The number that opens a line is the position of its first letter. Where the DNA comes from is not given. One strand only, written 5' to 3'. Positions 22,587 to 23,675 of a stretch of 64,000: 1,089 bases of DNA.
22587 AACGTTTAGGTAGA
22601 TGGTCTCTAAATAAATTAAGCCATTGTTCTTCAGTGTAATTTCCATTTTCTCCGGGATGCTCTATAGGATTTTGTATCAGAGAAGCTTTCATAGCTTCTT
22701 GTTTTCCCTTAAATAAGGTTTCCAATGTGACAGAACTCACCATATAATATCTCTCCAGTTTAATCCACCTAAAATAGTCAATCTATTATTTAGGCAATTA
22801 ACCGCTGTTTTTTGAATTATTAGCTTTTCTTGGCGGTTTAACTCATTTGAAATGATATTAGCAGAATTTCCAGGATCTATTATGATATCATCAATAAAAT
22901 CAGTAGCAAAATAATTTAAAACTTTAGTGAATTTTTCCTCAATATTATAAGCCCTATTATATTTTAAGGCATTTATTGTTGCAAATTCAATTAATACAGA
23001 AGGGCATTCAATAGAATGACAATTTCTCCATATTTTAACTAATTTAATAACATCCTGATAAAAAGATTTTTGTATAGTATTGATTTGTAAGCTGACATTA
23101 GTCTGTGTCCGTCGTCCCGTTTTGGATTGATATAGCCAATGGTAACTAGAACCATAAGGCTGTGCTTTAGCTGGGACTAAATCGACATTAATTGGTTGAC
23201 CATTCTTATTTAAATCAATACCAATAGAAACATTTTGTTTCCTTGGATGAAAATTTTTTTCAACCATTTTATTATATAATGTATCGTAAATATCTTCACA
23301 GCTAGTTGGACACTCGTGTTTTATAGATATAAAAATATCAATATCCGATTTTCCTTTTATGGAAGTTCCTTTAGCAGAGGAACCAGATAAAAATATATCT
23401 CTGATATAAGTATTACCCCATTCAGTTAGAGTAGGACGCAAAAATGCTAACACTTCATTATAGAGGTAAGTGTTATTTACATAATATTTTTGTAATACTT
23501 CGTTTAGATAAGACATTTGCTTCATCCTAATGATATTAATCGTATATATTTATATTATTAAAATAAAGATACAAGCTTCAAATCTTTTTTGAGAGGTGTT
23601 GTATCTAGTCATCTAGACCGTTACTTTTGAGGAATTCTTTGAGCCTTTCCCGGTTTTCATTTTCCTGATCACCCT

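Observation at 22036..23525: Candidate minimal CBASS-like module: CD-NTase/SMODS-like nucleotidyltransferase translationally coupled to a NucC-like PD-(D/E)xK nuclease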

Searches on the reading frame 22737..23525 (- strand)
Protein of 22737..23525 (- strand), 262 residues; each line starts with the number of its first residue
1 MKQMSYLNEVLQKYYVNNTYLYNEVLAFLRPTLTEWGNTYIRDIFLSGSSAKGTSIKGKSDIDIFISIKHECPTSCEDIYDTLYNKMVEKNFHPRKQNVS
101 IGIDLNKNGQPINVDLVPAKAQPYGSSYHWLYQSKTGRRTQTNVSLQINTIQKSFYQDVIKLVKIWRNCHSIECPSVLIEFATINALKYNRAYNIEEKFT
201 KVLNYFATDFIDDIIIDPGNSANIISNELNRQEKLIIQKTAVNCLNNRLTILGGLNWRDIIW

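Call 3: search_protein_families(library=pfam, proteins=[window:22737-23525:-], max_evalue=0.1)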
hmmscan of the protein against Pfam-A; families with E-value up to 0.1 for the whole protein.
window:22737-23525:- (262 aa): 3 families
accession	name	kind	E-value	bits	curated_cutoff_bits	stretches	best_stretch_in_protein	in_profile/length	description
PF01909.29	NTP_transf_2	-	6.6e-06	26.9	21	1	41-92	14-47/93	Nucleotidyltransferase domain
PF18144.7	SMODS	-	9.9e-05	23.1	26.5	1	21-128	27-138/164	Second Messenger Oligonucleotide or Dinucleotide Synthetase domain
PF18765.7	Polbeta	-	0.00094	19.7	26.9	1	38-86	10-58/93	Polymerase beta, Nucleotidyltransferase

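Call 4: search_protein_families(library=padloc, proteins=[window:22737-23525:-], max_evalue=0.1)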
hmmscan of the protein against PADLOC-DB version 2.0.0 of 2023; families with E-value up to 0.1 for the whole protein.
window:22737-23525:- (262 aa): 21 families
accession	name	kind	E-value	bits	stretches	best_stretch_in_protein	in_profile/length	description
PDLC00803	Cyclase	-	2.9e-73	244.7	1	1-262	1-253/253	oligonucleotide-cyclase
PDLC00808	Cyclase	-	1e-19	69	1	29-221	39-251/325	oligonucleotide-cyclase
PDLC00823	Cyclase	-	1.7e-12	45.5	1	42-238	44-244/285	oligonucleotide-cyclase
PDLC00809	Cyclase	-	4.5e-11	40.9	1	41-238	42-255/295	oligonucleotide-cyclase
PDLC00776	Cyclase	-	1.7e-10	38.8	1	41-243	43-254/287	oligonucleotide-cyclase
PDLC00810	Cyclase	-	6.8e-09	33.6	1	32-208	41-227/335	oligonucleotide-cyclase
PDLC00773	Cyclase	-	5.2e-08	30.8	1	39-213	43-228/334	oligonucleotide-cyclase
PDLC00822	Cyclase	-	1.6e-07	29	1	39-126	43-131/375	oligonucleotide-cyclase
PDLC00802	Cyclase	-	4.7e-07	27.3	1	135-246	187-299/332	oligonucleotide-cyclase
PDLC00814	Cyclase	-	6.2e-07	27.1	1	43-215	50-230/295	oligonucleotide-cyclase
PDLC00786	Cyclase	-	1.4e-06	25.9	2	112-214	124-228/293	oligonucleotide-cyclase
PDLC00818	Cyclase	-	1.9e-06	25.6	1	92-233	112-253/322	oligonucleotide-cyclase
PDLC00796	Cyclase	-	2.4e-06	25.1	1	45-206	48-217/432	oligonucleotide-cyclase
PDLC00790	Cyclase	-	7.9e-05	20.1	1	5-89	39-124/310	oligonucleotide-cyclase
PDLC04906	PDC-S09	-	9.9e-05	20.7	1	23-74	5-56/98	-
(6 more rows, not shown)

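Call 5: search_protein_families(library=ncbifam, proteins=[window:22737-23525:-], max_evalue=0.1)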
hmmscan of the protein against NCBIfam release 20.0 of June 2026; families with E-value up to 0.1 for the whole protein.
window:22737-23525:- (262 aa): 7 families
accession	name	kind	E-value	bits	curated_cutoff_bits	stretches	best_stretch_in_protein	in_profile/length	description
NF041116.1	CBASS_cyclase_a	equivalog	5.9e-20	71.6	200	1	32-215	36-240/317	CBASS oligonucleotide cyclase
NF041117.1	CBASS_cyclase_b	equivalog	4e-09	36.5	200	1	41-234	35-237/275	CBASS oligonucleotide cyclase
TIGR03671.1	cca_archaeal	equivalog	4e-06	25.9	281.3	1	39-80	38-79/410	CCA tRNA nucleotidyltransferase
NF006630.0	PRK09200.1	subfamily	0.0026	15.9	862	1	187-236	184-233/789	preprotein translocase subunit SecA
NF053871.1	DS2_2_antiphage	equivalog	0.021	14.1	350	1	22-71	24-72/294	anti-phage nucleotidyltransferase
TIGR00963.1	secA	equivalog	0.024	12.9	800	1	187-241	161-215/787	preprotein translocase subunit SecA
TIGR03714.1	secA2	equivalog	0.051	11.8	930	1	187-240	180-234/762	accessory Sec system translocase SecA2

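Call 6: search_solved_structures(query=window:22737-23525:-, max_evalue=1, show_alignments=2)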
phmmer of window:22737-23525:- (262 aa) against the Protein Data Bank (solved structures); distinct sequences matched with E-value up to 1: 6.
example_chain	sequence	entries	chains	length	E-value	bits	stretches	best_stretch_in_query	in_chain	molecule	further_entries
6p80_A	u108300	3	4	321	2.6e-05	27.2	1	40-178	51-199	E. coli MS115-1 NucC | E. coli MS115-1 CdnC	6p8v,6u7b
6p8u_A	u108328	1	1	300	0.00016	24.6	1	35-238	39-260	Nucleotidyltransferase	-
6p82_A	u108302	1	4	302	0.00016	24.5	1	35-238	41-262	Nucleotidyltransferase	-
9sa4_A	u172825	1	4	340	0.00029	23.7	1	42-171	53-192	CD-NTase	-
9sa5_A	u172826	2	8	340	0.0012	21.7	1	42-171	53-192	CD-NTase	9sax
1sg7_A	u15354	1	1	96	0.39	13.5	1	47-89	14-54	Putative Cation transport regulator chaB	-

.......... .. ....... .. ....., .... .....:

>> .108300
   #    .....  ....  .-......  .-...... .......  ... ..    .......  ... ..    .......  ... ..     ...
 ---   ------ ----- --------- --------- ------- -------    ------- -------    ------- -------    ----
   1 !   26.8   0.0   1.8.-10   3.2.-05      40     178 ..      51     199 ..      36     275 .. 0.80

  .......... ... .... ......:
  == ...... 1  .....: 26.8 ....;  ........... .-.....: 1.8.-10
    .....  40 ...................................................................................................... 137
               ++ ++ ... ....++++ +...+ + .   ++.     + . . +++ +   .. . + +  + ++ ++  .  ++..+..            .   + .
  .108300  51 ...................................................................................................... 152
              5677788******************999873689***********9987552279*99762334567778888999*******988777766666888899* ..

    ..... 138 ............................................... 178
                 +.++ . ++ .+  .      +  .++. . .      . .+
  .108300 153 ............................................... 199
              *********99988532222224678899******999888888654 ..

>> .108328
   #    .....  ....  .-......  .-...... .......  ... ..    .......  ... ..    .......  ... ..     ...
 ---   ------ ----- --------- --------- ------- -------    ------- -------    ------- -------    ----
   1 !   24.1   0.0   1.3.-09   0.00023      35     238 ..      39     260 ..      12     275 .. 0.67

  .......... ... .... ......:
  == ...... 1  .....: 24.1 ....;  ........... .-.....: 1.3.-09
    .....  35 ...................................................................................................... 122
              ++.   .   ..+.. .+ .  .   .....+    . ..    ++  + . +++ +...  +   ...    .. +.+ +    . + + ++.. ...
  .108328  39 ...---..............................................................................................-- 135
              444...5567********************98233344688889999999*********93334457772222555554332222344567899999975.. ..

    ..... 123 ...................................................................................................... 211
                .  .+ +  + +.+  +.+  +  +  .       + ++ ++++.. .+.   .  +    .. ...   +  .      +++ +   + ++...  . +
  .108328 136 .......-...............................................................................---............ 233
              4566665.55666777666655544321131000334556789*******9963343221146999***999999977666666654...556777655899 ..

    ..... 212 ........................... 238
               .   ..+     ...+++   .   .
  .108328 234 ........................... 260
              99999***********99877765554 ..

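Call 9: find_homologous_proteins(query=window:22737-23525:-, max_evalue=0.001)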
Query window:22737-23525:- (262 aa): 85 proteins with E <= 0.001 among 339 candidates.
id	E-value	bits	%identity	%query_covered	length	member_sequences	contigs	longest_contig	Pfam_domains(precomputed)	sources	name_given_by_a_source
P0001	6.8e-168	575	98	99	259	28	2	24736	PF01909.30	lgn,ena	-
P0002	3.1e-108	379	97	67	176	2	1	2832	-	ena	-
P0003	1.4e-56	210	45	93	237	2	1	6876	PF18144.8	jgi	jgi:hypothetical protein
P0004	3.8e-51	192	44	100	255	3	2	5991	PF18144.8,PF01909.30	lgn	-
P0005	6.3e-51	191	41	100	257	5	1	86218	PF18144.8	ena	-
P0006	2.1e-50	190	44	92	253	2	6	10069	PF18144.8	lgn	-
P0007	7.0e-49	185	40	100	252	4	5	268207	PF18144.8,PF01909.30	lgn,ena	-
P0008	3.3e-46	176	42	78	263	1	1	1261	-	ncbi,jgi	jgi:hypothetical protein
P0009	3.5e-44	169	41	81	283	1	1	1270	PF18144.8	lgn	-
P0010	5.7e-44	169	41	90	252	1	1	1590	PF18144.8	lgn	-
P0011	8.0e-44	168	40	92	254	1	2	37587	PF18144.8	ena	-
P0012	7.7e-43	165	39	92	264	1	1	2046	PF18144.8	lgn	-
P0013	3.0e-42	163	37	100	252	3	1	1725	-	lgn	-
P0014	1.0e-40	158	38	91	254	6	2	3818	-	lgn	-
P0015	5.5e-40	156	42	88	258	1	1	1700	PF18144.8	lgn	-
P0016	6.0e-40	155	37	91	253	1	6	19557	PF18144.8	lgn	-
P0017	5.2e-38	149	37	100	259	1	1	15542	PF18144.8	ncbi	-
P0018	5.2e-38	149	38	100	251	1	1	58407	PF18144.8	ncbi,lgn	-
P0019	6.0e-38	149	39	89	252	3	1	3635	PF18144.8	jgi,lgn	jgi:hypothetical protein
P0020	1.2e-37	148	40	89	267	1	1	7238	PF18144.8,PF01909.30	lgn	-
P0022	3.0e-37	147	36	90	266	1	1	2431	PF18144.8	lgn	-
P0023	8.9e-36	142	35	98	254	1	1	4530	PF18144.8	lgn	-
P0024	1.7e-35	141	38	98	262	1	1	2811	PF18144.8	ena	-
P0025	9.7e-35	138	36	77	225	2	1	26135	PF18144.8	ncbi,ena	-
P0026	9.7e-35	138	37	98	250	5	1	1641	PF18144.8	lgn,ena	-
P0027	8.8e-34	135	36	91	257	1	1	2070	PF18144.8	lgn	-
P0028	1.4e-33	135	37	100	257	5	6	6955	PF18144.8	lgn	-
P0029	1.5e-33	135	40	76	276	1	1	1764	PF18144.8,PF01909.30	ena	-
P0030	9.7e-33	132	43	78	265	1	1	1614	PF18765.8,PF18144.8,PF01909.30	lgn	-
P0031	3.0e-32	130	36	90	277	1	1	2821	PF18144.8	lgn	-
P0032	3.8e-32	130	37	98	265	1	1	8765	PF18144.8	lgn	-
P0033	1.7e-31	128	36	98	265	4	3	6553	PF22600.3,PF18144.8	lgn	-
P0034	2.6e-31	127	37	92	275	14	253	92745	PF18144.8,PF01909.30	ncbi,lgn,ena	-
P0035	2.0e-30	124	39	92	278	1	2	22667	PF18144.8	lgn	-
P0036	2.9e-30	124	38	92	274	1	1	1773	PF18144.8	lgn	-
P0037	3.0e-30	124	38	92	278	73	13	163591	PF18144.8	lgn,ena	-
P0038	3.1e-30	124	39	76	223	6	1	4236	PF18144.8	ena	-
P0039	5.1e-30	123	36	100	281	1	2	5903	PF18144.8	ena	-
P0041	1.3e-29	122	35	100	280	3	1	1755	PF18144.8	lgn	-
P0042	1.5e-29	121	38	92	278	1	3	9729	PF18144.8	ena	-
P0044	2.8e-29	121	37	94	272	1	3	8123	PF18144.8,PF01909.30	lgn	-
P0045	3.3e-29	120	35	92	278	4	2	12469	PF18144.8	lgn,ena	-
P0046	3.7e-29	120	35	92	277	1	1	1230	PF18144.8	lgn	-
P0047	4.2e-29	120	35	94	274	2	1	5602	PF18144.8,PF01909.30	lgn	-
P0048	4.5e-29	120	37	92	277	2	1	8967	PF18144.8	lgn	-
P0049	4.6e-29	120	35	100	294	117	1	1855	PF18144.8,PF01909.30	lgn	-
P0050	4.6e-29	120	39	82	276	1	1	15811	PF18144.8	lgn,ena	-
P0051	8.1e-29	119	37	92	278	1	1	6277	PF18144.8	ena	-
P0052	9.0e-29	119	37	92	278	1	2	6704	PF18144.8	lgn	-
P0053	9.3e-29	119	36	100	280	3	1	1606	PF18144.8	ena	-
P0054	1.1e-28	119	35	92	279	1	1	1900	PF18144.8,PF01909.30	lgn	-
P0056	5.7e-28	116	37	82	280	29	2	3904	PF18144.8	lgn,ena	-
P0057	6.4e-28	116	35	100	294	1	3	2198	PF18144.8,PF01909.30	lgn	-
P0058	7.8e-28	116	35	100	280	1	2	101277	PF18144.8,PF01909.30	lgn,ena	-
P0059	8.3e-28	116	33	96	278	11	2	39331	PF18144.8,PF01909.30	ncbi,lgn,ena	-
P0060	8.7e-28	116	35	92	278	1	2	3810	PF18144.8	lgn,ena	-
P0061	1.9e-27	115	35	94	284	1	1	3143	PF18144.8,PF01909.30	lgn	-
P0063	3.0e-27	114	33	98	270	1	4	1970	PF18144.8,PF01909.30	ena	-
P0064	4.0e-27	113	37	92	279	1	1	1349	PF18144.8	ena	-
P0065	4.1e-27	113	34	92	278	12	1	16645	PF18144.8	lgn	-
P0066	4.2e-27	113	37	76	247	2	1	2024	PF18144.8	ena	-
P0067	5.9e-27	113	35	100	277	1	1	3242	PF18144.8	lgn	-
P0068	6.8e-27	113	35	100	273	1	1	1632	PF18144.8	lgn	-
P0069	1.8e-26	111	36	98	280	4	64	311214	PF18144.8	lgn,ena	-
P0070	2.2e-26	111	35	98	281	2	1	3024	PF18144.8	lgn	-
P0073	1.4e-25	108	34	98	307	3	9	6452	PF18144.8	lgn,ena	-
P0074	2.8e-25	107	34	99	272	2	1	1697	PF18144.8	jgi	-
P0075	1.6e-24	105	31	100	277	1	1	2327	PF18144.8,PF01909.30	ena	-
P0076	4.7e-24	103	36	75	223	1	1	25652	PF18144.8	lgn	-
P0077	9.0e-24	102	34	100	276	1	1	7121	PF18144.8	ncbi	-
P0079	8.6e-23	99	32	92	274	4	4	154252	PF18144.8,PF01909.30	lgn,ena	-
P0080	3.0e-22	97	32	94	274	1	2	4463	PF18144.8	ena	-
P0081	3.7e-22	97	31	94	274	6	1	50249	PF18144.8,PF01909.30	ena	-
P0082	4.3e-21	94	33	100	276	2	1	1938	PF18144.8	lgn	-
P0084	2.0e-9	55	36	57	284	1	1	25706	PF18144.8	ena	-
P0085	2.0e-9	55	38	49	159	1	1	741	PF18144.8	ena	-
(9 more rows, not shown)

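Call 11: find_encoding_contigs(protein=P0001, flank=8000, max_places=3)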
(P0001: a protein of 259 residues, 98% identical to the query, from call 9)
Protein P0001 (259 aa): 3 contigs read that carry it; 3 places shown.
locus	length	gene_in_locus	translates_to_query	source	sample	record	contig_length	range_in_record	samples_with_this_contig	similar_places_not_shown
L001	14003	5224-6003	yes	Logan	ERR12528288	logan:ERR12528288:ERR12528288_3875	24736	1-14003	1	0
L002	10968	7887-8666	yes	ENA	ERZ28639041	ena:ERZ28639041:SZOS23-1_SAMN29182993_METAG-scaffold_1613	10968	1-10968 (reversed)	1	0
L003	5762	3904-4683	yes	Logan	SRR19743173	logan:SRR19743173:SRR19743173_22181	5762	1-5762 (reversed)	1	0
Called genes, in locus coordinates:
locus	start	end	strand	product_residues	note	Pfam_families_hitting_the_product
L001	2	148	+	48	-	?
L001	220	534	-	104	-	-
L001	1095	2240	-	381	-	PF01527:HTH_Tnp_1 (faint), PF13384:HTH_23 (faint), PF13276:HTH_21, PF00665:rve, PF13683:rve_3, PF13333:rve_2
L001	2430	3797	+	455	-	PF07693:KAP_NTPase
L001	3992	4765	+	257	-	PF01381:HTH_3, PF08279:HTH_11 (faint), PF12844:HTH_19, PF13412:HTH_24 (weak), PF13443:HTH_26, PF13560:HTH_31, PF13274:SocA_Panacea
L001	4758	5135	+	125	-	-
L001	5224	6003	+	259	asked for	PF01909:NTP_transf_2 (weak)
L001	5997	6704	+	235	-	PF20247:DUF6602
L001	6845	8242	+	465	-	-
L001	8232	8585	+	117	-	-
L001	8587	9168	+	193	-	-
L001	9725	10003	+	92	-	-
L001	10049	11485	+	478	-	PF00291:PALP, PF00581:Rhodanese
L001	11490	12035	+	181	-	-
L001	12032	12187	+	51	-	-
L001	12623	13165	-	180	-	PF03479:PCC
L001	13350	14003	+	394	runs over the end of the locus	PF14691:Fer4_20, PF00070:Pyr_redox (faint), PF01266:DAO (faint), PF03486:HI0933_like (weak), PF07992:Pyr_redox_2, PF13450:NAD_binding_8, PF01593:Amino_oxidase (faint), PF13738:Pyr_redox_3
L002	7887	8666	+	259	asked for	PF01909:NTP_transf_2 (weak)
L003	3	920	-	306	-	?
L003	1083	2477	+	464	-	PF07693:KAP_NTPase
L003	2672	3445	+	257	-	PF01381:HTH_3, PF08279:HTH_11 (faint), PF12844:HTH_19, PF13412:HTH_24 (weak), PF13443:HTH_26, PF13560:HTH_31, PF13274:SocA_Panacea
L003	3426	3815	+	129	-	-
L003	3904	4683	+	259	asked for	PF01909:NTP_transf_2 (weak)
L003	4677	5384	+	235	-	PF20247:DUF6602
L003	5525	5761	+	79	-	?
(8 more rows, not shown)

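Call 12: find_encoding_contigs(protein=P0005, flank=6000, max_places=2)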
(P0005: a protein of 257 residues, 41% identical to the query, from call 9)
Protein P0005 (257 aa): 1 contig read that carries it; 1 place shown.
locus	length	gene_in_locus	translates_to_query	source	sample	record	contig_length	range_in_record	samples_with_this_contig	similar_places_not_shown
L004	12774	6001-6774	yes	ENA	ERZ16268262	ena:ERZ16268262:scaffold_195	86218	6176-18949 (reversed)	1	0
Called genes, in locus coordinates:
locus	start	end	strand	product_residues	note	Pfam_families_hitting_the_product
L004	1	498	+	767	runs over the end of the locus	PF01588:tRNA_bind, PF03483:B3_4, PF03484:B5, PF17759:tRNA_synthFbeta, PF03147:FDX-ACB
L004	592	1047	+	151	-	-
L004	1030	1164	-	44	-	-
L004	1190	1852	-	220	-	PF00730:HhH-GPD, PF00633:HHH (weak)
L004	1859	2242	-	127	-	-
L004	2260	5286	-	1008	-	PF00133:tRNA-synt_1, PF09334:tRNA-synt_1g (faint), PF08264:Anticodon_1, PF19302:DUF5915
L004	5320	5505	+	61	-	-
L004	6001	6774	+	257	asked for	PF18144:SMODS (weak)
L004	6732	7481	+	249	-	PF20247:DUF6602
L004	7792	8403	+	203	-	-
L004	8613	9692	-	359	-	PF13481:AAA_25, PF02796:HTH_7 (weak)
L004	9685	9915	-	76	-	-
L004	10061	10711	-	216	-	-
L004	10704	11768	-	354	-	PF00589:Phage_integrase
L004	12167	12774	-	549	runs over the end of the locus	PF01134:GIDA, PF07992:Pyr_redox_2 (weak), PF12831:FAD_oxidored (weak), PF13932:SAM_GIDA_C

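Call 13: find_encoding_contigs(protein=P0007, flank=6000, max_places=2)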
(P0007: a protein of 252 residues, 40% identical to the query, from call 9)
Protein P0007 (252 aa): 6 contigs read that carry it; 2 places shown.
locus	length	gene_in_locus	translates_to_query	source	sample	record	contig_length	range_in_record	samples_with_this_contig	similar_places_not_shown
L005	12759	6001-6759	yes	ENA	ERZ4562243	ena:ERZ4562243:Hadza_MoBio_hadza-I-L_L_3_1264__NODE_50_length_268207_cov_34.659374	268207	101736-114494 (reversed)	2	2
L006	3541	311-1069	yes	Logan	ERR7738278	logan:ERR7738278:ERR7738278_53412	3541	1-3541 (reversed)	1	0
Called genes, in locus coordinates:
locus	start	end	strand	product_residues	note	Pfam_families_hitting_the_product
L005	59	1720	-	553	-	-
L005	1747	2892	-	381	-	-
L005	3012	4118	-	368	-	-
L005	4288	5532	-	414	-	PF01136:Peptidase_U32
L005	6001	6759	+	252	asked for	PF01909:NTP_transf_2 (faint), PF18144:SMODS (weak)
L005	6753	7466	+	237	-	PF20247:DUF6602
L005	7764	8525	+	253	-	-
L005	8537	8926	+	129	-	-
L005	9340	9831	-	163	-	-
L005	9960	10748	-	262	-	PF02674:Colicin_V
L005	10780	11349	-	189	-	PF00462:Glutaredoxin (weak)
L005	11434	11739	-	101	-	PF00583:Acetyltransf_1 (weak), PF14542:Acetyltransf_CG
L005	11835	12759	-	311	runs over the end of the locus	PF00056:Ldh_1_N, PF03807:F420_oxidored, PF02866:Ldh_1_C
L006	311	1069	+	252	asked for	PF01909:NTP_transf_2 (faint), PF18144:SMODS (weak)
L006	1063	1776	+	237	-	PF20247:DUF6602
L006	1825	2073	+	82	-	-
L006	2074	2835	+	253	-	-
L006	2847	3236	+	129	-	-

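Call 14: find_encoding_contigs(protein=P0034, flank=6000, max_places=3)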
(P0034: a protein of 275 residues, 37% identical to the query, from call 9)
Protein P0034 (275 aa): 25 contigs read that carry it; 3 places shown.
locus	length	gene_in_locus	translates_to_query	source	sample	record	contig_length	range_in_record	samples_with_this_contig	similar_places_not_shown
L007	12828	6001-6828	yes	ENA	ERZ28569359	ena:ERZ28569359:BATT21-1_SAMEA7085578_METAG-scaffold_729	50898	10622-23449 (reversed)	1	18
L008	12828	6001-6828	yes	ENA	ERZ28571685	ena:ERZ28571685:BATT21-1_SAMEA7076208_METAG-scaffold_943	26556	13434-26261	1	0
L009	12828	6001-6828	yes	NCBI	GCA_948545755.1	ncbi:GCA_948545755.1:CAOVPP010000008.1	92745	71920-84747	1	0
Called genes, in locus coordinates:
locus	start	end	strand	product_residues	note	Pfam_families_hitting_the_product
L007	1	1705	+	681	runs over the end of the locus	PF13439:Glyco_transf_4 (faint), PF00534:Glycos_transf_1, PF13692:Glyco_trans_1_4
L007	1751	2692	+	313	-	PF00535:Glycos_transf_2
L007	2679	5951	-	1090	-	PF07719:TPR_2 (faint)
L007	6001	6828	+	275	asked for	PF18144:SMODS (weak), PF01909:NTP_transf_2 (faint)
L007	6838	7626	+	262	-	PF20247:DUF6602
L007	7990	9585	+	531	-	-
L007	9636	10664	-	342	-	PF02407:Viral_Rep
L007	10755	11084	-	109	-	-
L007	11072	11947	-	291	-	-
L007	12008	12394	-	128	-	-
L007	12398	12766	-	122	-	-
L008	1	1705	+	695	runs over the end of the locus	PF13439:Glyco_transf_4 (faint), PF00534:Glycos_transf_1, PF13692:Glyco_trans_1_4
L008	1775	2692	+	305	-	PF00535:Glycos_transf_2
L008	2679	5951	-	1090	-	PF07719:TPR_2 (faint)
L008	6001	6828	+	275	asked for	PF18144:SMODS (weak), PF01909:NTP_transf_2 (faint)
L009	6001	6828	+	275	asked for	PF18144:SMODS (weak), PF01909:NTP_transf_2 (faint)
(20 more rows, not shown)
